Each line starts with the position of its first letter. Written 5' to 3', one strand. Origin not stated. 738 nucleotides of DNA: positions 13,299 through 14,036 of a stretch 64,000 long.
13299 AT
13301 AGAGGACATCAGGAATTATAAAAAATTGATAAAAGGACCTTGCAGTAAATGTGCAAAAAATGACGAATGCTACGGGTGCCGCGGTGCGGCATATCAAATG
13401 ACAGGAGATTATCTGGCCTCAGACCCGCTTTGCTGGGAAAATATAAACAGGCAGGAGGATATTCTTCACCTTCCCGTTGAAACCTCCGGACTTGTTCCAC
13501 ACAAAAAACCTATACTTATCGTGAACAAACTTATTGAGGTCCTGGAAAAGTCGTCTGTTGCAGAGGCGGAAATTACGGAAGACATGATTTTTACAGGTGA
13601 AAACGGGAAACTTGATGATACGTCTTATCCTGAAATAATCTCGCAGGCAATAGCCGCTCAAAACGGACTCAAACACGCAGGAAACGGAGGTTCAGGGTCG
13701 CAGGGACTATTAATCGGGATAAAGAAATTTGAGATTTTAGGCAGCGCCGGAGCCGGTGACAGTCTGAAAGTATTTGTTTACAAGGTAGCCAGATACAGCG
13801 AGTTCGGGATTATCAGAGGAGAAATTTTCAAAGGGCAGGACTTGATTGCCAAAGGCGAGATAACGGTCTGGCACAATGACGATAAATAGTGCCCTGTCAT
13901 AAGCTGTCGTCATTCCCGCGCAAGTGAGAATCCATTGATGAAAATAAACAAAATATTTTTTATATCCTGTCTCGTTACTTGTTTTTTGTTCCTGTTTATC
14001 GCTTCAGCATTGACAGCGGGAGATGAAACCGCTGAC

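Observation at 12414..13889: Radical SAM/SPASM enzyme covalently fused to an ApeI/FabZ-like hotdog domain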

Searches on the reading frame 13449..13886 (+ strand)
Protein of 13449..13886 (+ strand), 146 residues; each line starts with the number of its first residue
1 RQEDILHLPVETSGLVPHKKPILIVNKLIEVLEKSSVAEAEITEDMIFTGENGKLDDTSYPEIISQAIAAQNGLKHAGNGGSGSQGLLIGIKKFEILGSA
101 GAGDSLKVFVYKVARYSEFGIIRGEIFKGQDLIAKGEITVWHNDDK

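Call 18: search_protein_families(library=pfam, proteins=[window:13449-13886:+], max_evalue=1)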
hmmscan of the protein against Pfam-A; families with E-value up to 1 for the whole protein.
window:13449-13886:+ (146 aa): 1 family
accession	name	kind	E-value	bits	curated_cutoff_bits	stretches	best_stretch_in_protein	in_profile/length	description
PF22817.2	ApeP-like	-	0.0048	16.9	27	1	15-110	10-109/158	ApeP dehydratase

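Call 21: search_solved_structures(query=A2, max_evalue=10, show_alignments=3)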
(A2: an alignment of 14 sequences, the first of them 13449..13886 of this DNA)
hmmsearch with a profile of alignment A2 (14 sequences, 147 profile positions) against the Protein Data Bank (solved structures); distinct sequences matched with E-value up to 10: 28.
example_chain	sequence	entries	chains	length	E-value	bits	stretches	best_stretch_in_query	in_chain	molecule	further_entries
6qsr_B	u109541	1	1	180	1.4e-13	54.3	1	9-145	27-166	Beta-hydroxyacyl-(Acyl-carrier-protein) dehydratase FabA/FabZ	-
3d6x_A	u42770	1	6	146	3.2e-06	30.4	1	11-141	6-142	(3R)-hydroxymyristoyl-[acyl-carrier-protein] dehydratase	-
8ayc_A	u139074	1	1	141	0.00019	24.7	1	12-136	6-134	Beta-hydroxyacyl-(Acyl-carrier-protein) dehydratase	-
8ayi_A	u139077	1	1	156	0.00062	23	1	12-138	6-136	Beta-hydroxyacyl-(Acyl-carrier-protein) dehydratase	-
7qv0_A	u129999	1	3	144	0.00084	22.6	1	12-137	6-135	Beta-hydroxyacyl-(Acyl-carrier-protein) dehydratase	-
8ayb_A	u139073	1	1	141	0.0018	21.6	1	12-136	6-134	Beta-hydroxyacyl-(Acyl-carrier-protein) dehydratase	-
4h4g_A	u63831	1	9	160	0.0019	21.4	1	13-111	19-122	(3R)-hydroxymyristoyl-[acyl-carrier-protein] dehydratase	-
8ayd_AA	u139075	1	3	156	0.003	20.8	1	11-138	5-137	3-hydroxyacyl-[acyl-carrier-protein] dehydratase FabZ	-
6ihc_A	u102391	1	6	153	0.039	17.2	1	14-43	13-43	3-hydroxyacyl-[acyl-carrier-protein] dehydratase FabZ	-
3b7j_A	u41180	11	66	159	0.044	17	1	14-42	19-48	(3R)-hydroxymyristoyl-acyl carrier protein dehydratase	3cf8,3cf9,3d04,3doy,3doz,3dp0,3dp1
4zw0_A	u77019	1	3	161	0.048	16.9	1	10-138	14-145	3-hydroxyacyl-[acyl-carrier-protein] dehydratase FabZ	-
2glv_A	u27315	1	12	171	0.051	16.8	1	14-42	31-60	(3R)-hydroxymyristoyl-acyl carrier protein dehydratase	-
2gll_A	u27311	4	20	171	0.053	16.8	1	14-42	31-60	(3R)-hydroxymyristoyl-acyl carrier protein dehydratase | 3-hydroxyacyl-[acyl-carrier-protein] dehydratase FabZ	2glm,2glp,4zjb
1z6b_A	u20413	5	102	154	0.054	16.7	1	11-112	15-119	fatty acid synthesis protein | Beta-hydroxyacyl-ACP dehydratase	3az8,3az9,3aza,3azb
1zhg_A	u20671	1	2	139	0.059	16.6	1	12-113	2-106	beta hydroxyacyl-acyl carrier protein dehydratase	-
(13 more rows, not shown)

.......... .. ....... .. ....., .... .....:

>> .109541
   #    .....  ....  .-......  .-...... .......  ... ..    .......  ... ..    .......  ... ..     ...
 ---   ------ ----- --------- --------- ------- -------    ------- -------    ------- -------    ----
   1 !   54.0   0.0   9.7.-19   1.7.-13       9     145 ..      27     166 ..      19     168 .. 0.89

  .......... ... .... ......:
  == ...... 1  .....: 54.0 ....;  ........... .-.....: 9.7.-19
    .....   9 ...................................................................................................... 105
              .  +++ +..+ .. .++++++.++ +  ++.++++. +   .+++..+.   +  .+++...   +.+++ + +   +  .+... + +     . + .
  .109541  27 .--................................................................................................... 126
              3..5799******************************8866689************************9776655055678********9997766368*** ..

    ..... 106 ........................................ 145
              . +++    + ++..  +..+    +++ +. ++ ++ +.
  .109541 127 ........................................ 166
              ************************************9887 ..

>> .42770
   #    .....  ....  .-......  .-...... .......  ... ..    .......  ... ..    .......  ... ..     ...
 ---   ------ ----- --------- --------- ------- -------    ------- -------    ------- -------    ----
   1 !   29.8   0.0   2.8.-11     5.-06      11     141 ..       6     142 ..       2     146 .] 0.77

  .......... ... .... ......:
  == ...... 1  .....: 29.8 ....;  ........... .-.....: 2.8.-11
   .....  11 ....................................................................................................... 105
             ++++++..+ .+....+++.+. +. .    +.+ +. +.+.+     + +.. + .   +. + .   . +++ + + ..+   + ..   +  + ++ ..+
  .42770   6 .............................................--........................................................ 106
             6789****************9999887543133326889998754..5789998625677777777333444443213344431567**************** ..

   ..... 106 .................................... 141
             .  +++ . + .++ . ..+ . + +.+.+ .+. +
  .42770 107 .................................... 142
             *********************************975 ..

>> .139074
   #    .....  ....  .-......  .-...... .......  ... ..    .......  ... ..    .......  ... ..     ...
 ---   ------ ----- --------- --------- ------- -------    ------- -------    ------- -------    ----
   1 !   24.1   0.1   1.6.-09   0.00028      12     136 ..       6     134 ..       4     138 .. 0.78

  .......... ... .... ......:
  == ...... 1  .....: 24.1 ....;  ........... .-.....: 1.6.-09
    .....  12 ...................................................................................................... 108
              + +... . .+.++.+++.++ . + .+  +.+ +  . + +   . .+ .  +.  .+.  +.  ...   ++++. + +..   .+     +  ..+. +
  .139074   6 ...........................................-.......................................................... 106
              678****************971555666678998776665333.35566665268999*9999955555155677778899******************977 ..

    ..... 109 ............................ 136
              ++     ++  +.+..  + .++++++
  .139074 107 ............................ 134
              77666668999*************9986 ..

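Call 30: search_protein_representatives(alignment_id=A2)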
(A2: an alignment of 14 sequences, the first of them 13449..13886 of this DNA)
Query: 14 sequences, 147 profile positions. Proteins with E-value up to 0.001 (for the whole library): 2861; up to 1e-10: 860; up to 1e-30: 43. The best 150 are listed.
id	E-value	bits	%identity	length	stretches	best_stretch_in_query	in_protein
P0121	1.4e-52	193.9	-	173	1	1-122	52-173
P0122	1.4e-45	171.1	-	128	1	22-146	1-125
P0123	2.0e-45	170.6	-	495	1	1-145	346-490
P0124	2.9e-44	166.9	-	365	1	3-145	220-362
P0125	4.7e-44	166.2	-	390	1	3-145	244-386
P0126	1.7e-43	164.4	-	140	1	22-145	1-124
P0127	2.0e-43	164.2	-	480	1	3-146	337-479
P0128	1.5e-42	161.3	-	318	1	2-144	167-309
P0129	1.6e-41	158.0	-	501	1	1-144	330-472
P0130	3.1e-41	157.1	-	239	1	1-144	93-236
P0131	3.4e-40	153.7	-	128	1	22-145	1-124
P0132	1.2e-39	151.9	-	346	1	3-143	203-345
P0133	1.2e-39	151.9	-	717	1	1-144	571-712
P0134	2.8e-39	150.7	-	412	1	7-144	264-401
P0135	3.1e-39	150.6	-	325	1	1-143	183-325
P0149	4.2e-35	137.2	-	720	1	1-142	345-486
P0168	3.1e-30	121.4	-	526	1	2-145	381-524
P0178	2.0e-29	118.7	-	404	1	2-144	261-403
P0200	3.2e-27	111.6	-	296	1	8-143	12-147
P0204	7.4e-27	110.4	-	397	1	6-144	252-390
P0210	1.2e-26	109.8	-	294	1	6-145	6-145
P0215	1.8e-26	109.2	-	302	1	1-144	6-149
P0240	3.2e-25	105.1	-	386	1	14-142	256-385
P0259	4.9e-24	101.3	-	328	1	9-145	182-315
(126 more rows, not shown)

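Call 37: search_protein_families(library=pfam, proteins=[P0134, P0178, P0204, P0240, P0259, P0200, P0215, P0133, P0149, P0168], max_evalue=0.01)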
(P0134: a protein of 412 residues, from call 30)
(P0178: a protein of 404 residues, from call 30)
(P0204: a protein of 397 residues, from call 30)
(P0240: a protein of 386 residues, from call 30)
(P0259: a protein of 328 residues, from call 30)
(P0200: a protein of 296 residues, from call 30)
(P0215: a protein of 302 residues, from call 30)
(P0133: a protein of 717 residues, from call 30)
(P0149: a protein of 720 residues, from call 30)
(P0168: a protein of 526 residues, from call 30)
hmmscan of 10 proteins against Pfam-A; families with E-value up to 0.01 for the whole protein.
P0134 (412 aa): 1 family
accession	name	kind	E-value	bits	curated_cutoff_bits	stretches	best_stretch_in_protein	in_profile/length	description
PF01553.26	Acyltransferase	-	9.9e-19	67.9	23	1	84-193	15-132/132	Acyltransferase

P0178 (404 aa): 2 families
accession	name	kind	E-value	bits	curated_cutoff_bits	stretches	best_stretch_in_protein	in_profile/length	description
PF01553.26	Acyltransferase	-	8.5e-21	74.6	23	1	77-196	12-132/132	Acyltransferase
PF22817.2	ApeP-like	-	0.00018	21.6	27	1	274-400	10-140/158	ApeP dehydratase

P0204 (397 aa): 2 families
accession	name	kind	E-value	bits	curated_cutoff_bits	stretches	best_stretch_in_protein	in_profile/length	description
PF01553.26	Acyltransferase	-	3.9e-19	69.2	23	1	80-200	5-132/132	Acyltransferase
PF22817.2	ApeP-like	-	6.1e-05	23.1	27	1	260-393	9-146/158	ApeP dehydratase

P0240 (386 aa): 1 family
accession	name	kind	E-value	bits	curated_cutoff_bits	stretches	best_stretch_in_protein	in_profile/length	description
PF01553.26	Acyltransferase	-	3.9e-20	72.4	23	1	69-187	6-131/132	Acyltransferase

P0259 (328 aa): 1 family
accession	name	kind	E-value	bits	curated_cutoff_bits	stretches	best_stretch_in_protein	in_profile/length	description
PF01553.26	Acyltransferase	-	1.6e-14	54.3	23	1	6-93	41-131/132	Acyltransferase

P0200 (296 aa): 3 families
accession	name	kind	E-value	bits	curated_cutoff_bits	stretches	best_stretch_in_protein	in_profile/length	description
PF22818.2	ApeI-like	-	1.8e-05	25.5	28.5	1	191-264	17-89/119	ApeI dehydratase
PF22817.2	ApeP-like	-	2e-05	24.7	27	1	15-97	6-91/158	ApeP dehydratase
PF07977.19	FabA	-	0.00062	19.8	23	0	203-270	39-119/138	FabA-like domain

P0215 (302 aa): 2 families
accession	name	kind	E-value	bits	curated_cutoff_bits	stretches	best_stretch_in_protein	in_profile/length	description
PF07977.19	FabA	-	2.3e-08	34.2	23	1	217-284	40-123/138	FabA-like domain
PF22818.2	ApeI-like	-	0.00015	22.4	28.5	1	208-278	20-90/119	ApeI dehydratase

P0133 (717 aa): 2 families
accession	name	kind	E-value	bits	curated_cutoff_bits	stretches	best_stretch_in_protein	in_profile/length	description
PF01553.26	Acyltransferase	-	1.4e-18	67.4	23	1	76-187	13-132/132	Acyltransferase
PF13186.11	SPASM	-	0.00076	20.2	21.5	1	484-539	18-67/67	Iron-sulfur cluster-binding domain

P0149 (720 aa): 4 families
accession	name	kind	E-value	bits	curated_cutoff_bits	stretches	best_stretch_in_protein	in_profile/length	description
PF04055.27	Radical_SAM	-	2.2e-22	80.4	29.5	1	31-186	1-160/166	Radical SAM superfamily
PF03548.22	LolA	-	2.4e-16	60.3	23.6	1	545-712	2-161/165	Outer membrane lipoprotein carrier protein LolA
PF13186.11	SPASM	-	1.7e-07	31.9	21.5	1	252-313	1-67/67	Iron-sulfur cluster-binding domain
PF13353.11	Fer4_12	-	0.00092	20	22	1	35-117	13-99/137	4Fe-4S single cluster domain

P0168 (526 aa): 2 families
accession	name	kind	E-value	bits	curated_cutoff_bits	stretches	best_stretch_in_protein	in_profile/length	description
PF04055.27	Radical_SAM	-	4.2e-05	24.2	29.5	1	48-125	26-108/166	Radical SAM superfamily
PF22817.2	ApeP-like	-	0.0004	20.4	27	1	393-482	9-101/158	ApeP dehydratase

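Call 51: predict_structure(alignment_id=A2)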
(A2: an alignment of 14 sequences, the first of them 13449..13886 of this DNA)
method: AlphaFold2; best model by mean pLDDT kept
length: 146 residues; sequences in the alignment: 14
mean_pLDDT: 85.3   pTM: 0.82
mean pLDDT of the five models: 85.3, 85.1, 68.7, 68.1, 63.8
residues with pLDDT >= 90: 70; 70-90: 58; 50-70: 11; < 50: 7
segments of 3 or more residues with pLDDT < 50: 1-3, 80-82
pLDDT, mean of each block of 10 residues (from residue 1): 64 84 91 92 88 91 92 74 66 93 96 85 96 95 64
secondary structure, 60 per line:
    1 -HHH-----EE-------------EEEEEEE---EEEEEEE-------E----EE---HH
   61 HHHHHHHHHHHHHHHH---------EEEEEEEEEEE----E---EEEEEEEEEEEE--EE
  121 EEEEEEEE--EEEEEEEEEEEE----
elements in order: E25-31 E35-41 H59-76 E86-96 E105-116 E119-128 E131-142

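Call 56: fold_search(model_id=the predicted structure, library=pdb)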
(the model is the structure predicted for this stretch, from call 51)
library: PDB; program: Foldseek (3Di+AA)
matches with E <= 10: 1293; with E <= 0.001: 363
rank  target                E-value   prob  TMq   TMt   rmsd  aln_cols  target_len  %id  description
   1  6qsr_B                5.2e-10  1.00  0.83  0.80   2.4       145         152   19  The Dehydratase Heterocomplex ApeI:P from Xenorhabdus doucetiae (released 2019-04-03)
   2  9a6k_A                1.7e-09  1.00  0.77  0.86   2.5       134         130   24  Integrative model of YCSD-FABZ by crosslinking MS and deep learning (released 2024-09-18)
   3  4zw0_C                1.1e-08  1.00  0.77  0.78   2.6       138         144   20  Crystal structure of beta-Hydroxyacyl-acyl carrier protein dehydratase (FabZ) from Candidatus asiaticum (released 2015-12-16)
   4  9a6k_B                1.8e-08  1.00  0.69  0.71   4.4       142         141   19  Integrative model of YCSD-FABZ by crosslinking MS and deep learning (released 2024-09-18)
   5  5buy_F                2.2e-08  1.00  0.73  0.79   1.9       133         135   16  Crystal Structure of beta-hydroxyacyl-acyl carrier protein dehydratase (FabZ) from Francisella tularensis (released 2016-06-08)
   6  1u1z_A                2.3e-08  1.00  0.76  0.78   2.7       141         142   16  The Structure of (3R)-hydroxyacyl-ACP dehydratase (FabZ) (released 2004-09-28)
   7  7qv0_A                2.4e-08  1.00  0.76  0.80   2.7       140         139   21  Covalent complex between Scalindua brodae amxFabZ and amxACP (released 2023-02-01)
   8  8ayi                  2.6e-08  1.00  0.73  0.81   2.5       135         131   20  Scalindua brodae amxFabZ H48N mutant (released 2023-03-29)
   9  4i83_A                2.6e-08  1.00  0.75  0.76   3.1       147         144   16  Crystal Structure of (3R)-Hydroxymyristoyl-ACP Dehydratase from Neisseria meningitidis FAM18 (released 2013-01-16)
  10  8ayc                  2.9e-08  1.00  0.74  0.81   2.7       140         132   20  Scalindua brodae amxFabZ, I69G mutant (released 2023-03-29)
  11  3az8_E                3.6e-08  1.00  0.78  0.79   2.8       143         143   15  Beta-Hydroxyacyl-Acyl Carrier Protein Dehydratase (FabZ) from Plasmodium falciparum in complex with NAS21 (released 2012-02-29)
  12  8ayd_BA               3.8e-08  1.00  0.67  0.71   5.0       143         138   18  Anammox-specific FabZ from the annamox bacterium Kuenenia stuttgartiensis (released 2023-03-29)
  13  3d6x_B                4.5e-08  1.00  0.77  0.80   2.8       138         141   19  Crystal structure of Campylobacter jejuni FabZ (released 2009-05-05)
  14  6n3p_B                4.8e-08  1.00  0.70  0.70   3.5       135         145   17  Crosslinked AcpP=FabZ complex from E. coli Type II FAS (released 2019-03-13)
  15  1u1z_C                4.8e-08  1.00  0.69  0.69   4.6       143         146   16  The Structure of (3R)-hydroxyacyl-ACP dehydratase (FabZ) (released 2004-09-28)
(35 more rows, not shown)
